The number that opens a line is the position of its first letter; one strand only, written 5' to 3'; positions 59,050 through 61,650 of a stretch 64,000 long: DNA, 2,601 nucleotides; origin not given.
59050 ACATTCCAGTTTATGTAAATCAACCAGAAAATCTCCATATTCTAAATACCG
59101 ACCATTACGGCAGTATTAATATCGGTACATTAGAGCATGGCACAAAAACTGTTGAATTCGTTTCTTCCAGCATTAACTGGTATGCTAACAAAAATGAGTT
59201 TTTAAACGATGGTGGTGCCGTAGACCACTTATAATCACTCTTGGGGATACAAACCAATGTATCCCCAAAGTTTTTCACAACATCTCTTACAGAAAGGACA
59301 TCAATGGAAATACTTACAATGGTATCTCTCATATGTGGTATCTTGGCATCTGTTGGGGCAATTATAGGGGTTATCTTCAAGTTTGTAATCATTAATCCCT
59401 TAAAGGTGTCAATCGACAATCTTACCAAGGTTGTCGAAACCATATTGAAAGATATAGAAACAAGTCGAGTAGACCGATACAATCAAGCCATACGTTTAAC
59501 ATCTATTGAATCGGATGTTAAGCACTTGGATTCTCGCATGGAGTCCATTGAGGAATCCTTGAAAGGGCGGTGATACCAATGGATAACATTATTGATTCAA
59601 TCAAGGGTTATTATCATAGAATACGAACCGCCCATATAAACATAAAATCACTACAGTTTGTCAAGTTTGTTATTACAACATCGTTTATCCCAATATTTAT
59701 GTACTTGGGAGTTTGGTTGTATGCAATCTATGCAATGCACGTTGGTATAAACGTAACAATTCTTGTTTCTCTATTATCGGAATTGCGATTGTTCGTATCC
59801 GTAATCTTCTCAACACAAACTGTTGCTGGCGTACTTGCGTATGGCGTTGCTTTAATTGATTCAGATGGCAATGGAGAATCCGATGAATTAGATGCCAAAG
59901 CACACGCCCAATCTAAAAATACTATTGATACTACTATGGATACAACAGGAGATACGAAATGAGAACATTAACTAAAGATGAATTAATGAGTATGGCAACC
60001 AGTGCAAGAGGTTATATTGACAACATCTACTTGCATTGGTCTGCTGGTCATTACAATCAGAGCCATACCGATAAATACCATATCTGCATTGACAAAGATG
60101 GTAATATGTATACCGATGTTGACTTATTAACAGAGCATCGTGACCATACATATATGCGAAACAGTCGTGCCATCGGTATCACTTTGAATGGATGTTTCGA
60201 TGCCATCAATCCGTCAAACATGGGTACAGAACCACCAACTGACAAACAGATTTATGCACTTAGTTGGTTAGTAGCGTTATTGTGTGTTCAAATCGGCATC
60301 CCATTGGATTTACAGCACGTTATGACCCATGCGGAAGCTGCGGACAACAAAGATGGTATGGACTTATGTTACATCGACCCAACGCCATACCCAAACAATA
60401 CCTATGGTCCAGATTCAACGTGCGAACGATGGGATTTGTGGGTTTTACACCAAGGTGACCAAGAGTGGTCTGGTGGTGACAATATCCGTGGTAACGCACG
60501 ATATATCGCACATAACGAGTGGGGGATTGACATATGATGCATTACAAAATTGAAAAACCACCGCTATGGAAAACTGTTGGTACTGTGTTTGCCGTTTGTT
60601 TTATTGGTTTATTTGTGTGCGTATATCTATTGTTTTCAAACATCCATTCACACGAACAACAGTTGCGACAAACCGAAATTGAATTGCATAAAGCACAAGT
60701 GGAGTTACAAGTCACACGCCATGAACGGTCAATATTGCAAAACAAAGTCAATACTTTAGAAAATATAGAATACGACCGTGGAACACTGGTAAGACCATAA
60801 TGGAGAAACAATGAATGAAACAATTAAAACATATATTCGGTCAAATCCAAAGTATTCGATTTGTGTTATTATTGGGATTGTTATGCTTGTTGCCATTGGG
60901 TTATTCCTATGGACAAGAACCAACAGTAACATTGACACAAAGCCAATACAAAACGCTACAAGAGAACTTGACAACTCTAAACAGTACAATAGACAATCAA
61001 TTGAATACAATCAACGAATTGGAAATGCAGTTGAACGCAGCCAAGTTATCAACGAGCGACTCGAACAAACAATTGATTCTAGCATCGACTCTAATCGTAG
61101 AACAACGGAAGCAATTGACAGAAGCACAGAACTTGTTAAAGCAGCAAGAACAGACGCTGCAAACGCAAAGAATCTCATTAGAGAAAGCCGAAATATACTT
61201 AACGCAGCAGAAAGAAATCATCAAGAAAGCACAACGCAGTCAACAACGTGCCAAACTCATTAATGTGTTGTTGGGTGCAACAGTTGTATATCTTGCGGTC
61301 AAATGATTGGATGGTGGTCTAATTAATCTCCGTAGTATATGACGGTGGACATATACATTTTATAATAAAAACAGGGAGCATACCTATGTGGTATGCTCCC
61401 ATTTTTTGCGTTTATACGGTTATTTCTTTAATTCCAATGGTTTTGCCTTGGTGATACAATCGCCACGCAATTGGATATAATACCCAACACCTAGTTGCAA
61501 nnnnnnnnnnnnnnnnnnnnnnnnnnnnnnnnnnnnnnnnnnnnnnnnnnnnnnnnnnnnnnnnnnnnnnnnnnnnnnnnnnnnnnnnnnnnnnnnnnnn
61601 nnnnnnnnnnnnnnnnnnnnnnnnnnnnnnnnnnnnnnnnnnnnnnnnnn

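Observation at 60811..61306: Two full-length overlapping ORFs in different frames sharing one RBS at the end of the lysis cassette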

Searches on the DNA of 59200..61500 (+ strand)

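Call 5: search_dna_similar(query=window:59200-61420:+, collection=phages, mode=distant)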
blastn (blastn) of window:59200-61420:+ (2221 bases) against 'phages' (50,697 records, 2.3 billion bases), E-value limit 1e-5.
No match.

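Call 40: search_rna_families(source=window, start=60700, end=61500, threshold=evalue, max_evalue=1)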
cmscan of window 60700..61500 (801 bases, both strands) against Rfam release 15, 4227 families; matches with E-value up to 1: 1.
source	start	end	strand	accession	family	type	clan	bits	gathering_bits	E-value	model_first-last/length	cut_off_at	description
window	61132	61408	+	RF01402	STnc150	Gene; sRNA;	-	15.6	60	0.76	1-267/267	no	STnc150 Hfq binding RNA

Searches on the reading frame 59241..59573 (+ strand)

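Call 3: search_protein_families(library=phrogs, proteins=[window:59241-59573:+], max_evalue=1)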
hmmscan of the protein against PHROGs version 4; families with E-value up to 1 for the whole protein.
window:59241-59573:+ (110 aa): 12 families
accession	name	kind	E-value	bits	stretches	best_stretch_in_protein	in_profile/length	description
phrog_1009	-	unknown function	2.8e-08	34.8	1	27-108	10-93/103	-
phrog_5211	-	unknown function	0.00061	21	1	54-108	6-60/112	-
phrog_23256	-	unknown function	0.00095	20.1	1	22-104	1-83/128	-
phrog_1863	-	unknown function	0.0015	19.4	1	27-107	4-95/97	-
phrog_3999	-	unknown function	0.0029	18.8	1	29-107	12-93/107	-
phrog_38801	-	unknown function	0.025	16.1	1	25-103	9-89/90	-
phrog_3427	-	lysis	0.057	14.4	1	56-105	6-57/141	holin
phrog_38487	-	unknown function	0.057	13.8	1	37-105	128-195/211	-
phrog_739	-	lysis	0.096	13.9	1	28-96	4-74/122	Rz-like spanin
phrog_2990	-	unknown function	0.097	13.9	1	50-108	41-99/133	-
phrog_1193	-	other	0.18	12.8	0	60-107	3-51/76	hemolysin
phrog_14980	-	unknown function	0.22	13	1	59-100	12-53/104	-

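Call 4: search_protein_families(library=pfam, proteins=[window:59241-59573:+], max_evalue=1)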
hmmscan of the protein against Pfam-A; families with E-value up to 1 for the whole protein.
window:59241-59573:+ (110 aa): 6 families
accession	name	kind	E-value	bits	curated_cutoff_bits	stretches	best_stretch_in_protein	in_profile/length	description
PF06103.16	DUF948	-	0.028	15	37.2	1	31-75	1-45/89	Bacterial protein of unknown function (DUF948)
PF25071.1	DUF7795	-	0.033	14.6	27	1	55-85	44-74/123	Domain of unknown function (DUF7795)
PF04513.17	Baculo_PEP_C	-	0.068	13.7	38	1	52-108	52-109/140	Baculovirus polyhedron envelope protein, PEP, C terminus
PF05377.16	FlaC_arch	-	0.12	13.2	27.8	0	85-107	1-23/55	Flagella accessory protein C (FlaC)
PF19829.4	DUF6310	-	0.13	12.7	27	1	59-99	48-87/126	Family of unknown function (DUF6310)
PF23020.1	PEX14-like_2nd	-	0.33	11.7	23.2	1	30-61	10-41/120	Peroxisomal membrane protein PEX14-like, central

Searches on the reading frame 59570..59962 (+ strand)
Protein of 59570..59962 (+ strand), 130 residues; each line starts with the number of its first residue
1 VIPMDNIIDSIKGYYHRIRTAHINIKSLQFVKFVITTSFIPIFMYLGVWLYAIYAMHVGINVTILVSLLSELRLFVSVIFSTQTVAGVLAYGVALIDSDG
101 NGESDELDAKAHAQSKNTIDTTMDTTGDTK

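Call 3: search_protein_families(library=phrogs, proteins=[window:59570-59962:+], max_evalue=1)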
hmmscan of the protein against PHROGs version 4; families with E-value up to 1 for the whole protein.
window:59570-59962:+ (130 aa): 2 families
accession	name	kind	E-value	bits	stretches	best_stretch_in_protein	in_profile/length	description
phrog_27828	-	unknown function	0.00035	21.8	1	5-113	3-108/117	-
phrog_21346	-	unknown function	0.68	11.3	0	30-87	10-62/71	-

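Call 4: search_protein_families(library=pfam, proteins=[window:59570-59962:+], max_evalue=1)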
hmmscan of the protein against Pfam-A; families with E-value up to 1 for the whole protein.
window:59570-59962:+ (130 aa): 0 families

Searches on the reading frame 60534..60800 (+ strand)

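Call 3: search_protein_families(library=phrogs, proteins=[window:60534-60800:+], max_evalue=1)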
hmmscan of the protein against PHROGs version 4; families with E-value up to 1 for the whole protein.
window:60534-60800:+ (88 aa): 6 families
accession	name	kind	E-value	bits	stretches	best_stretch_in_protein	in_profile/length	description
phrog_3899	-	unknown function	0.0036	18.5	1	12-76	7-67/107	-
phrog_1625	-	moron, auxiliary metabolic gene and host takeover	0.023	15.7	1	17-78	14-82/110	involved in bacteriocin production or immunity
phrog_462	-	other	0.11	13.6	1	13-73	12-77/101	lipoprotein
phrog_20291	-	unknown function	0.11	13.1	1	34-77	209-252/259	-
phrog_22697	-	moron, auxiliary metabolic gene and host takeover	0.16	13.3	1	17-75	9-66/91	membrane protein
phrog_5623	-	unknown function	0.18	12.8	1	11-51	3-42/69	-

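Call 4: search_protein_families(library=pfam, proteins=[window:60534-60800:+], max_evalue=1)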
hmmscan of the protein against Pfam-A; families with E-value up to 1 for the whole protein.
window:60534-60800:+ (88 aa): 5 families
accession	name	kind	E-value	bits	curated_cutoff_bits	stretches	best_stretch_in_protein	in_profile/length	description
PF06818.20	Fez1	-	0.024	15.6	34.4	1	36-77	53-94/199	Fez1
PF06422.18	PDR_CDR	-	0.14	12.4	20.5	1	3-43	38-76/92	CDR ABC transporter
PF10552.14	ORF6C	-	0.18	12.2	22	1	32-74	4-46/114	ORF6C domain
PF20856.2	SdbC_C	-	0.25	12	27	1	27-48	25-48/70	SdbC, C-terminal domain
PF08269.17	dCache_2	-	0.7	9.4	26.5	1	36-79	4-47/298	Cache domain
